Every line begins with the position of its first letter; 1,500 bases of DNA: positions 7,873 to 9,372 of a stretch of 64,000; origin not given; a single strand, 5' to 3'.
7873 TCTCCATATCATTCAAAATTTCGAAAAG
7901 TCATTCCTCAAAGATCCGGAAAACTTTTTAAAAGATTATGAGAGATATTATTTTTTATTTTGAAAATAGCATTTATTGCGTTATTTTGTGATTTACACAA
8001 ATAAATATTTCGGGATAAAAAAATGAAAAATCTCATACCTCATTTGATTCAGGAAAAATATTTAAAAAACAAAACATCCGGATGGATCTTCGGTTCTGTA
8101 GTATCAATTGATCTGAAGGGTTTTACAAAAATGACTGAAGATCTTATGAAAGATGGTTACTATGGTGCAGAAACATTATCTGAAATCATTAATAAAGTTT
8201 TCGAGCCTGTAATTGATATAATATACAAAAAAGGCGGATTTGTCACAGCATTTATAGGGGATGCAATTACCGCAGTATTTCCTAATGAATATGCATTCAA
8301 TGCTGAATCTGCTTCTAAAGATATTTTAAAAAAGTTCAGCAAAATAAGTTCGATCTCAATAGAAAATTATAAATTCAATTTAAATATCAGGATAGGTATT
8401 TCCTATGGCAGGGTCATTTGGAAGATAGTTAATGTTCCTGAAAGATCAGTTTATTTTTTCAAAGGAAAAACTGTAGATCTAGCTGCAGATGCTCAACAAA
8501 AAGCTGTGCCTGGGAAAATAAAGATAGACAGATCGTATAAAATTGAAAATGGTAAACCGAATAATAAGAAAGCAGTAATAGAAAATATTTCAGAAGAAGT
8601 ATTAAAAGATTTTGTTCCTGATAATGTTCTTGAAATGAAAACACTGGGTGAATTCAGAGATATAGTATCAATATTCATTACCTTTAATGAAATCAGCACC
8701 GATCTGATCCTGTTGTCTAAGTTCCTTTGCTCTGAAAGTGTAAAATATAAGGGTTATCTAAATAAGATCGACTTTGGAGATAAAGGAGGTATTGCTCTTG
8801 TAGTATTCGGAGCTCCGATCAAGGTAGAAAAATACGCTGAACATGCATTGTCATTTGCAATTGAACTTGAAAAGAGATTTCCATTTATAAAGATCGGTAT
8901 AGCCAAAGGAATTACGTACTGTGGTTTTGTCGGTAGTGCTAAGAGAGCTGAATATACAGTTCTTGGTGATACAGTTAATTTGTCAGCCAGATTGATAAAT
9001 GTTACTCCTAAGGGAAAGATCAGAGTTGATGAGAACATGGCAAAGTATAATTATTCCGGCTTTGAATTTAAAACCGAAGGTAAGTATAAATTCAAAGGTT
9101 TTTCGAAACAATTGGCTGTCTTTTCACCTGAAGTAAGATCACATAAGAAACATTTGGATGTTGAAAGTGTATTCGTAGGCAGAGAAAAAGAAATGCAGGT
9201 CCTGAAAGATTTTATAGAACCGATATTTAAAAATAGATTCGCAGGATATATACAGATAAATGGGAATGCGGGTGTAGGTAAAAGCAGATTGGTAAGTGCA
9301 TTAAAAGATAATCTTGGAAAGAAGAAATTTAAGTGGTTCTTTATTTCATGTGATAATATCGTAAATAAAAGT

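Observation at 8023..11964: Giant signalling protein with a mammalian-style C1/C2 pseudo-heterodimeric cyclase pair fused to a STAND NTPase and TPR array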

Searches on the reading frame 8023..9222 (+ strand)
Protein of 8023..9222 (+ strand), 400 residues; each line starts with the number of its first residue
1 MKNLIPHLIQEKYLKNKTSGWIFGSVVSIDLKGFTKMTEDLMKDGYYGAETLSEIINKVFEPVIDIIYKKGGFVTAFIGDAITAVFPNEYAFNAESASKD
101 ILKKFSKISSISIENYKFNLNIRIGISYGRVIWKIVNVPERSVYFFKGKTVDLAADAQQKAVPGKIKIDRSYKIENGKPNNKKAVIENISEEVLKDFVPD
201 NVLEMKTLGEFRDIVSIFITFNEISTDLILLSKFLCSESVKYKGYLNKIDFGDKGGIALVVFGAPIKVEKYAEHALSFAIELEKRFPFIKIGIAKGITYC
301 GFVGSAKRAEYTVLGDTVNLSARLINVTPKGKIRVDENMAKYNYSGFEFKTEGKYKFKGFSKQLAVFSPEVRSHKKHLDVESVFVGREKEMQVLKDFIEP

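Call 7: search_solved_structures(query=window:8023-9222:+, max_evalue=1, show_alignments=3)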
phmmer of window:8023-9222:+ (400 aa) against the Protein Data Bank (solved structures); distinct sequences matched with E-value up to 1: 52.
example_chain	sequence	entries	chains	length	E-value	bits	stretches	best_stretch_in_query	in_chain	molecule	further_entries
4cm2_A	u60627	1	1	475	6.8e-21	78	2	238-362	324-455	ADENYLATE CYCLASE TYPE 10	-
4clf_A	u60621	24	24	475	7.9e-21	77.8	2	239-362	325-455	ADENYLATE CYCLASE TYPE 10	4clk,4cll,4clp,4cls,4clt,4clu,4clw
4cm0_A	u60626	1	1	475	1.1e-20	77.3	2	239-360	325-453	SOLUBLE ADENYLYL CYCLASE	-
4oya_A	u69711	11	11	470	1.2e-20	77.1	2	239-355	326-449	Adenylate cyclase type 10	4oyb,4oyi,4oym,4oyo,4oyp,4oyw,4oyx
5x4t_A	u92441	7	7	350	6.9e-11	45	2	50-106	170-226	Photoactivated adenylyl cyclase | Family 3 adenylate cyclase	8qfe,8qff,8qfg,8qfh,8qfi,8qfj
9f1z_A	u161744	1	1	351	7e-11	45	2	50-106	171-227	Family 3 adenylate cyclase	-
5x4u_A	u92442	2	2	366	7.9e-11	44.8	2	50-106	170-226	Photoactivated adenylyl cyclase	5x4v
4yus_A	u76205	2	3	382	9e-11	44.7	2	50-106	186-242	Family 3 adenylate cyclase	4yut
9f1w_A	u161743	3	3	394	9.9e-11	44.5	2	50-106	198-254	Family 3 adenylate cyclase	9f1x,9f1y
3r5g_A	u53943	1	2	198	4.6e-10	42.3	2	289-368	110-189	CyaB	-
1wc0_A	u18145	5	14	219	6.5e-09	38.6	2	290-344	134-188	ADENYLATE CYCLASE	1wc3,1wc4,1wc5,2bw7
1wc1_A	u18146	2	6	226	7.3e-09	38.4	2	290-344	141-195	ADENYLATE CYCLASE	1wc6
5mbg_A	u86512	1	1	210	3.7e-08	36.1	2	54-132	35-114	Beta subunit of photoactivated adenylyl cyclase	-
5mbh_A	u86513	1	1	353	1.7e-07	33.9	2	54-132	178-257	Beta subunit of photoactivated adenylyl cyclase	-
5mbk_A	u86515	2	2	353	2.2e-07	33.5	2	54-132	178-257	Beta subunit of photoactivated adenylyl cyclase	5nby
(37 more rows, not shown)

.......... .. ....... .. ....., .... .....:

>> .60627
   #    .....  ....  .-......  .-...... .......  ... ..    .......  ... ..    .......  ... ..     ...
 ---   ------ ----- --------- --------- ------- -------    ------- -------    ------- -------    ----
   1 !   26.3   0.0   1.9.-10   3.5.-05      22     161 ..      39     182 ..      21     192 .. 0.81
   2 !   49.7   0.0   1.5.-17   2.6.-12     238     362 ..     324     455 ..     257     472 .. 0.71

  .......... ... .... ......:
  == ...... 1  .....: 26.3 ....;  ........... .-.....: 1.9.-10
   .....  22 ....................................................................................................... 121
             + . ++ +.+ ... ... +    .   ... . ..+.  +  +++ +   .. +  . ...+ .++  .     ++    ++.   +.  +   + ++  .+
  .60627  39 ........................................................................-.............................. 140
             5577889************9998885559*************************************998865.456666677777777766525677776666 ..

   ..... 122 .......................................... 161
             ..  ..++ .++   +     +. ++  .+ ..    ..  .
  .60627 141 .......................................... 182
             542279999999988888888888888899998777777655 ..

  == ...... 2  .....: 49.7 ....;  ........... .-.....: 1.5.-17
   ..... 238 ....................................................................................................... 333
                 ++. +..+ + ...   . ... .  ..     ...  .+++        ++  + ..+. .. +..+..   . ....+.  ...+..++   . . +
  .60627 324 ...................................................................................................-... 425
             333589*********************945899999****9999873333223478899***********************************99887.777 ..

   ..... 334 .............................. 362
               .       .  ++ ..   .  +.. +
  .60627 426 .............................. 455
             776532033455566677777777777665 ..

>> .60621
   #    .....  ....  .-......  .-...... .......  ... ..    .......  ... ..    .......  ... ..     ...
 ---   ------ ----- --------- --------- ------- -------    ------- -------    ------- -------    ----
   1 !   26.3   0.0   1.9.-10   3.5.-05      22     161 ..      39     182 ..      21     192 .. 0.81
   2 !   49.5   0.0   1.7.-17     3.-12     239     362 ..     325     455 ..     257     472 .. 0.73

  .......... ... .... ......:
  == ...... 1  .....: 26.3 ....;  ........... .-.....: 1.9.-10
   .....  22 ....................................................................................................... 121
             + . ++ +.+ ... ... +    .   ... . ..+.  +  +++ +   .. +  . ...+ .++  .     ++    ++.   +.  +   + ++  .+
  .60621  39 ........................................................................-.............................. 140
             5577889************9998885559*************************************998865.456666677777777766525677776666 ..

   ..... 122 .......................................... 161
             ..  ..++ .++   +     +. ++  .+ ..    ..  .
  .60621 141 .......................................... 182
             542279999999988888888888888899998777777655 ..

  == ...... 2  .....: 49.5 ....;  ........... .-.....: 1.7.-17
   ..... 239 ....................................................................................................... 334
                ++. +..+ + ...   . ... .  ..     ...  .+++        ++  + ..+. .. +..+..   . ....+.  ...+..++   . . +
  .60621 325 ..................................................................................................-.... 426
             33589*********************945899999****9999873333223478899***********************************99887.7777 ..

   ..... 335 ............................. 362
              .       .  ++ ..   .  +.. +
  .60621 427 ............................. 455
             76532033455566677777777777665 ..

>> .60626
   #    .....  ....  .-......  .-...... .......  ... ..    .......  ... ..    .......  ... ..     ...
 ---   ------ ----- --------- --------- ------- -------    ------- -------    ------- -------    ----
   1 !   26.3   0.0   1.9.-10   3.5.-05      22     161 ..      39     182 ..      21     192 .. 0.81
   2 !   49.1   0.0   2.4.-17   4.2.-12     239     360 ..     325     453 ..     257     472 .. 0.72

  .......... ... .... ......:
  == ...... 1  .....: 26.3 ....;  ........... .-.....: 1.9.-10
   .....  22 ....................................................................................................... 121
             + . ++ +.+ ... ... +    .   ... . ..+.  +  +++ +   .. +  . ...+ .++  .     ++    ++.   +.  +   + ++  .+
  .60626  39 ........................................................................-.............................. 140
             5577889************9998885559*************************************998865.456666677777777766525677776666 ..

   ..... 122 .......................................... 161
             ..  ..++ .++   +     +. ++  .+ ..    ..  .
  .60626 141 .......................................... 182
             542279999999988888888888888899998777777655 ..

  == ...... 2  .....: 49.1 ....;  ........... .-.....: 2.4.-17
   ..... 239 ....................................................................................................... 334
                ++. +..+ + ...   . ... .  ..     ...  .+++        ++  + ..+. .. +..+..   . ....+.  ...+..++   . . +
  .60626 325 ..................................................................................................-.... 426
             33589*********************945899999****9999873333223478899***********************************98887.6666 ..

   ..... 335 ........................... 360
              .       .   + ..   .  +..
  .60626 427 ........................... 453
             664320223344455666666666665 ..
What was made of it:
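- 8638..9135 (+): CHD2 (C2), aa ~206-371. It supplies the substrate and transition-state residues K248 (sAC K334), T312 (T405), N319 (N412) and R323 (R416), and the sAC-type D253-K254-G255 beta2/3 loop. No metal Asp: T220 sits at the first-Asp position. Alignment to sAC 324-455 (call 7).
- On sAC-type (ADCY10-like) soluble cyclase: phmmer 7e-21 against 7e-11 for the next family (call 7).
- PDB sequence search: human sAC is the top hit, with both halves colinear (E 7e-21, call 7).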

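Call 30: find_related_loci(query=A1, collection=genome_contigs, flank=8000)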
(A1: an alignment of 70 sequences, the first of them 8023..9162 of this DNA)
Query A1 (380 aa) in genome_contigs; peptide patterns used: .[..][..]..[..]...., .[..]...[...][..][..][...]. (x = any residue, [..] = any of these).
600 stretches matched a pattern (row limit reached: there are more); 499 encode a relative of the query (tblastn E <= 1e-3); the best 80 are kept; 80 distinct loci.
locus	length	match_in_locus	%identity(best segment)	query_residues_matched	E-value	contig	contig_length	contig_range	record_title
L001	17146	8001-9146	59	1-379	2e-137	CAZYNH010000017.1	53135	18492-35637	MAG TPA_asm: uncultured Bacteroidia bacterium isolate binchicken_co168_316 genome assembly, contig: NODE_1021_length_531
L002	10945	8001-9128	54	1-376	4e-124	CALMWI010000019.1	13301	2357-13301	MAG TPA_asm: uncultured bacterium isolate SRR8868559_bin.84_CONCOCT_v1.1_MAG genome assembly, contig: ERZ1645192.3265, w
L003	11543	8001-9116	49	1-368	2e-96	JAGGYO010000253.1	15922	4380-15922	MAG: bacterium isolate AUK180 PB_MBMC_134_c_000000000140, whole genome shotgun sequence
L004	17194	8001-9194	40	1-367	2e-81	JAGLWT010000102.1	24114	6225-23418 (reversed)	MAG: bacterium isolate RS_12_30 ZL285.bin.30.fa_102, whole genome shotgun sequence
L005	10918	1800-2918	42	1-367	8e-87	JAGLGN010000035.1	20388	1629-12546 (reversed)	MAG: bacterium isolate RS_10_39 ROV157_10.bin.39.fa_35, whole genome shotgun sequence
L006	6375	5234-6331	41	2-367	1e-80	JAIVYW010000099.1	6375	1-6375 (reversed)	MAG: Candidatus Atribacteria bacterium isolate SFP3_UM_09_14 NODE_6772_length_6375_cov_3.111876, whole genome shotgun se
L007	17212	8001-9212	37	1-367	9e-81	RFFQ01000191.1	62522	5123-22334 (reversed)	MAG: Gemmatimonadetes bacterium isolate J002 k99_1563131, whole genome shotgun sequence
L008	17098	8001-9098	41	2-367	6e-79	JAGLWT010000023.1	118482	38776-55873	MAG: bacterium isolate RS_12_30 ZL285.bin.30.fa_23, whole genome shotgun sequence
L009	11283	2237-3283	39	1-363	5e-79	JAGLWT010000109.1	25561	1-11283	MAG: bacterium isolate RS_12_30 ZL285.bin.30.fa_109, whole genome shotgun sequence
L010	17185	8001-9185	38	1-367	3e-77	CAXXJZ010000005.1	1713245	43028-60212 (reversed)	MAG: uncultured Thermotogae bacterium isolate 23f89288-7d88-4897-b737-0766b8824836 genome assembly, contig: contig_5, wh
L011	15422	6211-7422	36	1-378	6e-76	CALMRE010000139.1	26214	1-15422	MAG TPA_asm: uncultured bacterium isolate SRR8868559_bin.180_CONCOCT_v1.1_MAG genome assembly, contig: ERZ1645192.809, w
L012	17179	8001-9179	37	1-342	5e-76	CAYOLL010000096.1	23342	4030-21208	MAG TPA_asm: uncultured Gemmatimonadota bacterium isolate binchicken_co186_292 genome assembly, contig: NODE_2504_length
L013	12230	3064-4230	40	1-366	8e-76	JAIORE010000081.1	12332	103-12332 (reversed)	MAG: Candidatus Cloacimonadota bacterium isolate SMBSF10 20072_Bin_3_contigs_1_c_000000000730, whole genome shotgun sequ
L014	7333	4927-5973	40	1-363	3e-75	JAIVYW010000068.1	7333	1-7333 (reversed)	MAG: Candidatus Atribacteria bacterium isolate SFP3_UM_09_14 NODE_5241_length_7333_cov_2.429920, whole genome shotgun se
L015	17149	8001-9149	39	1-367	3e-75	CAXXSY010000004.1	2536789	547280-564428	MAG: Candidatus Cloacimonadales bacterium isolate 8bd26288-7866-4525-938b-1b6ca6d2c041 genome assembly, contig: contig_4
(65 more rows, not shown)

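Call 35: predict_structure(alignment_id=A1)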
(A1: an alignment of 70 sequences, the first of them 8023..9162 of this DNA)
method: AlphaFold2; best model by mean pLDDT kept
length: 380 residues; sequences in the alignment: 70
mean_pLDDT: 93.3   pTM: 0.90
mean pLDDT of the five models: 93.3, 92.9, 92.7, 92.6, 92.5
residues with pLDDT >= 90: 302; 70-90: 71; 50-70: 1; < 50: 6
segments of 3 or more residues with pLDDT < 50: 375-380
pLDDT, mean of each block of 10 residues (from residue 1): 94 98 98 88 84 89 96 94 96 97 91 89 97 98 97 97 97 83 88 96 92 96 95 98 97 93 93 97 97 96 94 93 97 98 93 95 96 58
secondary structure, 60 per line:
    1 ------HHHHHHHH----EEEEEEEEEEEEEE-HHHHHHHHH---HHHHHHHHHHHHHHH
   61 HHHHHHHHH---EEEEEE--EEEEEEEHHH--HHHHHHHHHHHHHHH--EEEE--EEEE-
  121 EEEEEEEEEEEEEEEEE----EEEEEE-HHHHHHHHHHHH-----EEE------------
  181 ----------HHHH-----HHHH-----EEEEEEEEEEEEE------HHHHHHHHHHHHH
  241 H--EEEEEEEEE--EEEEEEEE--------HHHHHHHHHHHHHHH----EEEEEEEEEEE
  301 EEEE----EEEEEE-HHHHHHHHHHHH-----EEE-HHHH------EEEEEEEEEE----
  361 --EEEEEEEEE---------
elements in order: H7-14 E19-32 H34-42 H46-69 E73-78 E81-87 H93-107 E110-113 E116-119 E121-137 E142-147 H149-160 E166-168 H191-194 H200-203 E209-221 H228-241 E244-252 E255-262 H271-285 E290-304 E309-314 H316-327 E333-335 H337-340 E347-356 E363-371
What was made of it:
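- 8527..8637 (+): C1-C2 linker, aa ~169-205. AF2 model: mostly coil with two short helices and pLDDT 83-96 (call 35).
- Checked: Structure: AlphaFold2 of aa 1-380 gives pLDDT 93.3 and pTM 0.90 (call 35).
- AF2 of aa 1-380: pLDDT 93.3, pTM 0.90 (call 35).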

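Call 38: fold_search(model_id=the predicted structure, library=pdb)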
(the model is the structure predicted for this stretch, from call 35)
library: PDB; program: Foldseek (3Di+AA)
matches with E <= 10: 1231; with E <= 0.001: 213
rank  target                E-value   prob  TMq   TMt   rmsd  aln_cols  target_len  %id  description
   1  4usu                  4.3e-29  1.00  0.79  0.66   6.3       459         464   22  Crystal structure of human soluble Adenylyl Cyclase in complex with alpha,beta-methyleneadenosine-5'-triphosphate (released 2014-07-30)
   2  4cm0                  5.7e-29  1.00  0.78  0.65   5.2       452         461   22  Crystal structure of human soluble Adenylyl Cyclase with alpha,beta- methyleneadenosine-5'-triphosphate soaked with bica (released 2014-03-05)
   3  8co7                  5.7e-29  1.00  0.80  0.66   6.6       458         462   22  Crystal structure of human soluble adenylyl cyclase (sAC) in complex with inhibitor TDI-09066 (released 2024-01-03)
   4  4clt                  6.5e-29  1.00  0.77  0.64   6.0       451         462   22  Crystal structure of human soluble Adenylyl Cyclase with adenosine-3', 5'-cyclic-monophosphate and pyrophosphate (released 2014-03-05)
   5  4clp                  8.7e-29  1.00  0.78  0.66   5.0       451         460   22  Crystal structure of human soluble Adenylyl Cyclase complex with adenosine-3',5'-cyclic-monophosphate (released 2014-03-05)
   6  5iv4                  2.8e-28  1.00  0.79  0.66   6.5       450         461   22  Crystal structure of the human soluble adenylyl cyclase in complex with the allosteric inhibitor LRE1 (released 2016-08-17)
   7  4clw                  3.2e-28  1.00  0.78  0.66   5.0       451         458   22  Crystal structure of human soluble Adenylyl Cyclase in complex with alpha,beta-methyleneadenosine-5'-triphosphate soaked (released 2014-03-05)
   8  4usw                  3.2e-28  1.00  0.76  0.64   6.4       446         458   22  Crystal structure of human soluble Adenylyl Cyclase with ATP (released 2014-07-30)
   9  4cls                  6.1e-28  1.00  0.77  0.65   6.5       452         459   22  Crystal structure of human soluble Adenylyl Cyclase with Pyrophosphate (released 2014-03-05)
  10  4clk                  9.3e-28  1.00  0.77  0.65   7.1       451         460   22  Crystal structure of human soluble Adenylyl Cyclase in complex with alpha,beta-methyleneadenosine-5'-triphosphate (released 2014-03-05)
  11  4ust                  1.5e-27  1.00  0.76  0.64   6.7       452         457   22  Crystal structure of human soluble Adenylyl Cyclase with pyrophosphate resulting from soaking with GTP and Magnesium (released 2014-07-30)
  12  4cm2                  2.3e-27  1.00  0.80  0.67   5.1       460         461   22  Crystal structure of human soluble Adenylyl Cyclase soaked with bisulfite (released 2014-03-05)
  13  5d0r                  3.0e-27  1.00  0.81  0.68   5.1       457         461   22  Crystal structure of human soluble Adenylyl Cyclase with the inhibitor bithionol (released 2016-03-16)
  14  4clz                  4.3e-27  1.00  0.77  0.65   4.9       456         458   22  Crystal structure of human soluble Adenylyl Cyclase with Inhibitor 4, 4'-Diisothiocyano-2,2'-stilbenedisulfonic acid (released 2014-03-05)
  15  4clf                  6.6e-27  1.00  0.80  0.67   5.0       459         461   22  Crystal structure of human soluble Adenylyl Cyclase (Apo form) (released 2014-03-05)
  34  6yii                  2.9e-12  1.00  0.61  0.50   9.2       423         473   13  Crystal structure of a Class III adenylyl cyclase-like ATP-binding protein from Pseudomonas aeruginosa (released 2020-06-17)
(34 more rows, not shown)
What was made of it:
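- On sAC-type (ADCY10-like) soluble cyclase: Foldseek ranks 1-24 are all sAC (call 38).
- Closest known: Mammalian transmembrane adenylyl cyclases. Same: AC9 and AC8 soluble domains are significant fold matches (E 5e-19 to 7e-17, TMq 0.65-0.73, call 38).
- Closest known: Mammalian transmembrane adenylyl cyclases. Different: Their similarity to this protein is clearly lower than that of sAC (calls 7, 38).
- Checked: Foldseek aligns the whole model to single-chain human sAC at E 4e-29 and TMq 0.76-0.81 (call 38).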

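Call 40: search_solved_structures(query=A1, max_evalue=0.00001, show_alignments=0)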
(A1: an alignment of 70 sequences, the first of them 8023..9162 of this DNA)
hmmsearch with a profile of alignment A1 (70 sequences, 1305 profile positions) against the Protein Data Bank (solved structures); distinct sequences matched with E-value up to 0.00001: 241 (the best 60 are shown).
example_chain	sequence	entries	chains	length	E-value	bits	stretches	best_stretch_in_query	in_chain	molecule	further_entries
9qhb_A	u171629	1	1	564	3.6e-123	415.7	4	944-1173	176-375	Engineered tetratricopeptide repeat protein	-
9qhc_A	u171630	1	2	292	2.1e-59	204.5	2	945-1182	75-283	Engineered tetratricopeptide repeat protein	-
3sf4_A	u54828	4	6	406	3.7e-55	190.4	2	920-1137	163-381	G-protein-signaling modulator 2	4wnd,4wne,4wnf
4wng_A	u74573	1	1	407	3.7e-55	190.4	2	920-1137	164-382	G-protein-signaling modulator 2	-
6hc2_A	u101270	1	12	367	1.8e-54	188.1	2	960-1152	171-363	G-protein-signaling modulator 2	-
4cm2_A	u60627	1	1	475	5.3e-54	186.5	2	22-188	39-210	ADENYLATE CYCLASE TYPE 10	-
4clf_A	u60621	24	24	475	8.1e-54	185.9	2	22-188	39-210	ADENYLATE CYCLASE TYPE 10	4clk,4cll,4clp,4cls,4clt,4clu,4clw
5a6c_A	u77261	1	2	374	1.6e-53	185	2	960-1144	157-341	G-PROTEIN-SIGNALING MODULATOR 2, AFADIN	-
4cm0_A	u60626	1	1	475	1.6e-53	184.9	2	22-188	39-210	SOLUBLE ADENYLYL CYCLASE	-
4oya_A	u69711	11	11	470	1.9e-53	184.7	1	22-394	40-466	Adenylate cyclase type 10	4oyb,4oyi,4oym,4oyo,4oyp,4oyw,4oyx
5a7d_B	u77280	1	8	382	3.1e-53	184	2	960-1157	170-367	PINS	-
3ro2_A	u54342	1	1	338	3.2e-52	180.7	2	960-1139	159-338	G-protein-signaling modulator 2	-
4g2v_A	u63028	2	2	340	3.2e-52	180.6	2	960-1139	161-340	G-protein-signaling modulator 2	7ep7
8bu0_A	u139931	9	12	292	1.3e-50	175.3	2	944-1132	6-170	Consensus tetratricopeptide repeat protein | Crystal structure of an 8-repeat consensus TPR superhelix with Zinc. | Monomer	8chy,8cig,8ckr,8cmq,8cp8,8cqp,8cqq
4a1s_A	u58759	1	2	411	3.5e-50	173.9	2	1000-1174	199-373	PARTNER OF INSCUTEABLE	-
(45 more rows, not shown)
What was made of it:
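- The family profile hits sAC at 5e-54, with one stretch covering sAC 40-466 (call 40).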

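Call 65: search_protein_representatives(protein=window:8023-9162:+)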
Query: 380 residues. Proteins with E-value up to 0.001 (for the whole library): 22333; up to 1e-10: 5438; up to 1e-30: 1087. The best 150 are listed.
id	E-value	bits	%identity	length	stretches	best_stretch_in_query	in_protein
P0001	2.0e-244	826.6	100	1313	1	1-380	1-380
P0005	2.6e-130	451.2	59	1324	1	1-376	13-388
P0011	2.7e-96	339.2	52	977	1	59-373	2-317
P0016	4.2e-91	322.2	49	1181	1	1-369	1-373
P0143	1.5e-85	303.9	43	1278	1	3-367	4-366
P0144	1.3e-75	271.2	39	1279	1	2-364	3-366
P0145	1.3e-75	271.2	40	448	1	2-367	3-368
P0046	1.2e-73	264.7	45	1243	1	1-368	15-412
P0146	3.1e-73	263.4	41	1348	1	3-376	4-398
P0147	5.1e-73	262.7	40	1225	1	1-365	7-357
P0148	3.0e-72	260.2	39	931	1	2-367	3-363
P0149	1.3e-71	258.1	41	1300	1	2-372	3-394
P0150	9.2e-71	255.3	44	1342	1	2-367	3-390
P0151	1.0e-70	255.1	42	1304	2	185-372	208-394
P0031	6.1e-70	252.6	41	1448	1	1-368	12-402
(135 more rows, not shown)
